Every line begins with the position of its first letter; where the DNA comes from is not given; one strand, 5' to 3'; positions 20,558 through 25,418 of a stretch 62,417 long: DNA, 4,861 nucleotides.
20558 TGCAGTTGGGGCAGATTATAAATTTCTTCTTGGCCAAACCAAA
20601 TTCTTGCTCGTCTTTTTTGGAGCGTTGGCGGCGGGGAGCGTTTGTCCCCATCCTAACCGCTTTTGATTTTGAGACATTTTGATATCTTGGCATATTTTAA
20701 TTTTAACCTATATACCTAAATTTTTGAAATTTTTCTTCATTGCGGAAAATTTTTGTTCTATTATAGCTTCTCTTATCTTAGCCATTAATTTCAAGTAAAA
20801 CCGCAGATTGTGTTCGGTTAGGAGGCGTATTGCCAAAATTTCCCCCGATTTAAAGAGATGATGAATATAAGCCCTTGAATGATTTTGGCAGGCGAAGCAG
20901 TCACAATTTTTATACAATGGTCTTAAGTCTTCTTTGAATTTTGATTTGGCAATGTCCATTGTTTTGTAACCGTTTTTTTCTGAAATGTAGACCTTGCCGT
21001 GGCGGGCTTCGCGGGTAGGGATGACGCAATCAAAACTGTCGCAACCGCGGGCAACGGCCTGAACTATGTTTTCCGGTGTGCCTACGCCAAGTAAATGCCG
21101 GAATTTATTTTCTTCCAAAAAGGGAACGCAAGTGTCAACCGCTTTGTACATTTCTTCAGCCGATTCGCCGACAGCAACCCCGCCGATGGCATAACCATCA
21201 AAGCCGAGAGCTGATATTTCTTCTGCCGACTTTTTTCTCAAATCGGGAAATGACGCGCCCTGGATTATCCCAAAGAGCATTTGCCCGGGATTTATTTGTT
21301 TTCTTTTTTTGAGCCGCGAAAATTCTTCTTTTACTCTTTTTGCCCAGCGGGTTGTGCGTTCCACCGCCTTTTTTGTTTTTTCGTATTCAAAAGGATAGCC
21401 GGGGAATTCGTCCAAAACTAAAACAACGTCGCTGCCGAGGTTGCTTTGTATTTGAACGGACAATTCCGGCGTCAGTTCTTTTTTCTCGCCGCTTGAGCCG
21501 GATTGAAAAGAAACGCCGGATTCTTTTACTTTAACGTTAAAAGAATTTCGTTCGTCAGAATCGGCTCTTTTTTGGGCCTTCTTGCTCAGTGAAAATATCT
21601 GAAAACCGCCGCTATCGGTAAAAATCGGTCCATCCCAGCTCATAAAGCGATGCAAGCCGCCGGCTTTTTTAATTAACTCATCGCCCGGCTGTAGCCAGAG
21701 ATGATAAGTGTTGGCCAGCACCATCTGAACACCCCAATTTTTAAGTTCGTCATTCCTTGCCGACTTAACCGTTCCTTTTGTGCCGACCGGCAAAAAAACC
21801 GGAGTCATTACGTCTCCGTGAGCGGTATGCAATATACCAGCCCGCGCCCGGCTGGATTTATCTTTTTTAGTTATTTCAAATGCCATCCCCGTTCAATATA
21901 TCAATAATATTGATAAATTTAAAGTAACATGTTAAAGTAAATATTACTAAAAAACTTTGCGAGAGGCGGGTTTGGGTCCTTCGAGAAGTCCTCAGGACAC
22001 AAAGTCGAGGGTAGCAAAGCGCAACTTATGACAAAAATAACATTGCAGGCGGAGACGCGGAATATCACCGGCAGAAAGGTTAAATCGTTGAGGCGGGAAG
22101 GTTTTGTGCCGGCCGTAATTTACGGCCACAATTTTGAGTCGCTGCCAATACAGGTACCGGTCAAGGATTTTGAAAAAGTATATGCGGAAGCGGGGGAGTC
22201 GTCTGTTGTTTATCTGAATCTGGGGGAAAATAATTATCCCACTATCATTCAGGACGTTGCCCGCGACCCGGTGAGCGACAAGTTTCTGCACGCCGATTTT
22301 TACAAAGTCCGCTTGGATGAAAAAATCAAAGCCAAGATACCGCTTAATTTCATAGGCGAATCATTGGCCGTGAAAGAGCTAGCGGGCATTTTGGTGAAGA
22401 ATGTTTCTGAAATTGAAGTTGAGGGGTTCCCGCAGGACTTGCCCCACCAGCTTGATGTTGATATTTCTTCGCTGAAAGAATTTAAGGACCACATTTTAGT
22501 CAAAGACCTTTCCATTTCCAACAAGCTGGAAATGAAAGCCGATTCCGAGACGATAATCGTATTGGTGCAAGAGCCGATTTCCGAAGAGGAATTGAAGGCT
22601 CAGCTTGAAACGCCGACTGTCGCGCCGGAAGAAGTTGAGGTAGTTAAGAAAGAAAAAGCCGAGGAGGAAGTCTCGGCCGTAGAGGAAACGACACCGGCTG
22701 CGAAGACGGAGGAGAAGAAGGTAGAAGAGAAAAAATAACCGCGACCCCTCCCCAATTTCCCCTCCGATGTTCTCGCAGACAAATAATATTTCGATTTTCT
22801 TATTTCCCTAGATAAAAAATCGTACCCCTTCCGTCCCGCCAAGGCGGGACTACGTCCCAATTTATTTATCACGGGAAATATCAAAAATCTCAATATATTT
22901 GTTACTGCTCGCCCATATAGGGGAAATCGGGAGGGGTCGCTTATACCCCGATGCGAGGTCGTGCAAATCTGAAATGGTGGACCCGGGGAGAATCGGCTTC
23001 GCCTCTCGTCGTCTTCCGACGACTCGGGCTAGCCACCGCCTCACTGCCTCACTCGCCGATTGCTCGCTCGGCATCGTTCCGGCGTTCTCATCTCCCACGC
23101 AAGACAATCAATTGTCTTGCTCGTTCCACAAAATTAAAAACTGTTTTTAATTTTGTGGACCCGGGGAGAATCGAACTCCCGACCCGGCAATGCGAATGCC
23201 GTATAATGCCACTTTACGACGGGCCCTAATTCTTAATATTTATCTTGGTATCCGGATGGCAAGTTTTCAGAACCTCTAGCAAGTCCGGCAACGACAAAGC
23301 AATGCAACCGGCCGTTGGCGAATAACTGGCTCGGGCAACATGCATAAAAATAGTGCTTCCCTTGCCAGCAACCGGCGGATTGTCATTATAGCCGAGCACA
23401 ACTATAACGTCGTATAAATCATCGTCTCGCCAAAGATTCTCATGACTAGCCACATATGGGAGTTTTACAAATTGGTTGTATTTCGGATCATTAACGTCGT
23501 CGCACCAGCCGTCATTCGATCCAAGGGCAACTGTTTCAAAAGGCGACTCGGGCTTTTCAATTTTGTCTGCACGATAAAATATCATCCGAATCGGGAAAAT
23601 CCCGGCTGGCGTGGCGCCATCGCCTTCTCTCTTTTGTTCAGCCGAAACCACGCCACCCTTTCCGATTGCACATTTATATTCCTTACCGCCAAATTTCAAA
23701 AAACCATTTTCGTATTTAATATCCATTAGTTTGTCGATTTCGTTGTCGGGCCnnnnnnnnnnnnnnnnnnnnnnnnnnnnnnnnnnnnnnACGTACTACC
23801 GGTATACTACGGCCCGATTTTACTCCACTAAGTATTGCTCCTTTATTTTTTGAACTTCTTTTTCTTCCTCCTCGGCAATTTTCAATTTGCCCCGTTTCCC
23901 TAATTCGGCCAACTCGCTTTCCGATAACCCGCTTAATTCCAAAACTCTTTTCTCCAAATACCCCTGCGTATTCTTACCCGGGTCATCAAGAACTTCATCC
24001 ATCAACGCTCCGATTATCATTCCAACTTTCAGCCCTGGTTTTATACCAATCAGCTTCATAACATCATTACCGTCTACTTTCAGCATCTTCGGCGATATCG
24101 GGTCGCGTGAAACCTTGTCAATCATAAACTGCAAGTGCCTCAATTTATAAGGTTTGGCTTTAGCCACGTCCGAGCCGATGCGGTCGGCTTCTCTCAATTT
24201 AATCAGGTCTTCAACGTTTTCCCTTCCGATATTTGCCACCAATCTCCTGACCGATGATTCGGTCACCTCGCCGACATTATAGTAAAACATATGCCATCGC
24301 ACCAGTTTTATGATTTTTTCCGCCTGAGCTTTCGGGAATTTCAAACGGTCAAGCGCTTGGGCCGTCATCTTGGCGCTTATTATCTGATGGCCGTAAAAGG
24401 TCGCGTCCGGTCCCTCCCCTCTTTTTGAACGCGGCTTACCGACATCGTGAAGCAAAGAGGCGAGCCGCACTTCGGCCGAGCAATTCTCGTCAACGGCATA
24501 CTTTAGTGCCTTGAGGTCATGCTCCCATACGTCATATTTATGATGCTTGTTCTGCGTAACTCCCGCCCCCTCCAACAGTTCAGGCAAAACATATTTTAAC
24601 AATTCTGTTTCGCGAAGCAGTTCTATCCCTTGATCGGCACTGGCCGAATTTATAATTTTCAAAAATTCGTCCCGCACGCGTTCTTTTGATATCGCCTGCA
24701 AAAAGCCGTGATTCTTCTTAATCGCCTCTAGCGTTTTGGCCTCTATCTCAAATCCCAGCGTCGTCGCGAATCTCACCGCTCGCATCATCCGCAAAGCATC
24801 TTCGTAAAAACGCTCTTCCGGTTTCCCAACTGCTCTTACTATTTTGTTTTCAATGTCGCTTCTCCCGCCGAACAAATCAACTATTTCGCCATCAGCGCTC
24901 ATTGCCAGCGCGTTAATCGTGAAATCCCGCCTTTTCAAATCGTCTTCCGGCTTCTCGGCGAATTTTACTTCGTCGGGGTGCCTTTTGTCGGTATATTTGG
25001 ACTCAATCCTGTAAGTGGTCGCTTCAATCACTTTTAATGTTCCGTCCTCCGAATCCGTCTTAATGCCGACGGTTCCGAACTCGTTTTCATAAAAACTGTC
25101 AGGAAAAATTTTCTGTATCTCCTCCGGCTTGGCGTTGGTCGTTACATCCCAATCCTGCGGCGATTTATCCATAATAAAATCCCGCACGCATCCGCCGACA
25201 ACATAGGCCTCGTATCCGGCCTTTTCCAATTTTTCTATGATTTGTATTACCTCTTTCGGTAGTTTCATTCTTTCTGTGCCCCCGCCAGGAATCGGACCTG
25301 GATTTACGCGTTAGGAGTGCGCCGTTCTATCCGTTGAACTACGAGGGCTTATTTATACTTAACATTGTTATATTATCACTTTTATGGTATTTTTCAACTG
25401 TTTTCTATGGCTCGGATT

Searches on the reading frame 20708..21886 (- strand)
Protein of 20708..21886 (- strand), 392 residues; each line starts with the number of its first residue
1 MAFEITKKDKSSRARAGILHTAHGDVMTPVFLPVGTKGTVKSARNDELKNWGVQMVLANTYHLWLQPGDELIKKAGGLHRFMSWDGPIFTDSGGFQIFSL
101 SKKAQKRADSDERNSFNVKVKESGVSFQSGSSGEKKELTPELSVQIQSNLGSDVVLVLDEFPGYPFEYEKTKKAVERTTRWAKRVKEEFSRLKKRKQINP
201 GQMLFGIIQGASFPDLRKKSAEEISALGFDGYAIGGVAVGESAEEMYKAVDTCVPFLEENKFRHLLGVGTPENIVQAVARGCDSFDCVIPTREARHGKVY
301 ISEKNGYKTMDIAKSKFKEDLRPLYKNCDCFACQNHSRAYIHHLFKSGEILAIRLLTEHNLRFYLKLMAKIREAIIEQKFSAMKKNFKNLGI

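Call 100: search_protein_families(library=ncbifam, proteins=[window:20708-21886:-], max_evalue=0.00001)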
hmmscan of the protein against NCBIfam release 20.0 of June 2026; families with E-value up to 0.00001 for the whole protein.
window:20708-21886:- (392 aa): 4 families
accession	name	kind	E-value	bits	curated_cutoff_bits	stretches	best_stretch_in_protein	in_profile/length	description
TIGR00430.1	Q_tRNA_tgt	equivalog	1.3e-142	475.1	306.75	1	3-388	1-360/368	tRNA guanosine(34) transglycosylase Tgt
TIGR00449.1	tgt_general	superfamily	1.9e-139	464.6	47.6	1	3-387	1-358/367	tRNA-guanine transglycosylase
TIGR00432.2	arcsn_tRNA_tgt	equivalog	7e-47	159.9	350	2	122-380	87-323/441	tRNA guanosine(15) transglycosylase TgtA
NF041059.1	DpdA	equivalog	3.6e-09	35.9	200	1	170-322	143-294/406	tRNA-guanine transglycosylase DpdA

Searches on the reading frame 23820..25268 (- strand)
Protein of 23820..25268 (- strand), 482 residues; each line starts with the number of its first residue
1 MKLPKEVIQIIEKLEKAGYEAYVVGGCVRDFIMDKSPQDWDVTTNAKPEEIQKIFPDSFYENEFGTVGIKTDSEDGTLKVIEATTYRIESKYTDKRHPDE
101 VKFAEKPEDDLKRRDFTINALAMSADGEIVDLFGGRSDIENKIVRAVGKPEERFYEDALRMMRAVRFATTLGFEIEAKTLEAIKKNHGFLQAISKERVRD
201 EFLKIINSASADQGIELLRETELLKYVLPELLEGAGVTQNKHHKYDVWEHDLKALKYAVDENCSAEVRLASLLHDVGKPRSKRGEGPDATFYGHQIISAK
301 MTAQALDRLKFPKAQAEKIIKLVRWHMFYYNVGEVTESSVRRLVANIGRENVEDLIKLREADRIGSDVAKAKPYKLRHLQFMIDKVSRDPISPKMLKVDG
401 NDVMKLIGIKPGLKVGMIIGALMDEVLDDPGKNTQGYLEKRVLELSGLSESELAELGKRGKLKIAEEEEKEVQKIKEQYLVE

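Call 100: search_protein_families(library=ncbifam, proteins=[window:23820-25268:-], max_evalue=0.00001)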
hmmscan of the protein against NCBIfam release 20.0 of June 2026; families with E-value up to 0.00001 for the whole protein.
window:23820-25268:- (482 aa): 13 families
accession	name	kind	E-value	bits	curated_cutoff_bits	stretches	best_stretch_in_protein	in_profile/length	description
NF009814.0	PRK13299.1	equivalog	1.5e-87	294.2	290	1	7-442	9-390/396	CCA tRNA nucleotidyltransferase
TIGR02692.1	tRNA_CCA_actino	equivalog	8.2e-86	288.5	438.8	1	8-429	17-449/466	CCA tRNA nucleotidyltransferase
TIGR01942.1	pcnB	subfamily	7.9e-54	183.1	305.65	1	5-231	16-241/425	polynucleotide adenylyltransferase PcnB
NF008137.0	PRK10885.1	equivalog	4.2e-45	154.2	451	1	20-378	2-361/409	multifunctional CCA addition/repair protein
NF008634.1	PRK11623.1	equivalog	2.1e-39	135.4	702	1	6-231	48-283/469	polynucleotide adenylyltransferase PcnB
NF009813.0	PRK13298.1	equivalog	3.7e-26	92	606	1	21-345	3-327/417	tRNA CCA-pyrophosphorylase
NF009811.0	PRK13296.1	equivalog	2e-22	79.6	469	1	21-233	3-210/360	CCA tRNA nucleotidyltransferase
NF009812.0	PRK13297.1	equivalog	6.6e-20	71.5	624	1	16-238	9-226/364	tRNA CCA-pyrophosphorylase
NF041569.1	A-tRNAntase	equivalog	1.1e-19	70.2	1440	1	2-240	459-704/880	A-adding tRNA nucleotidyltransferase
TIGR01693.1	UTase_glnD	equivalog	1.3e-09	36.8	519.4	1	151-328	329-519/850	[protein-PII] uridylyltransferase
NF002895.0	PRK03381.1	equivalog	7e-08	31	631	1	157-362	330-537/782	[protein-PII] uridylyltransferase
NF003467.0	PRK05092.1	equivalog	2.2e-07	29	959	0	150-328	402-593/940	[protein-PII] uridylyltransferase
TIGR00277.1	HDIG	domain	4e-06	26.6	27.6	1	263-314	25-77/84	HDIG domain-containing metalloprotein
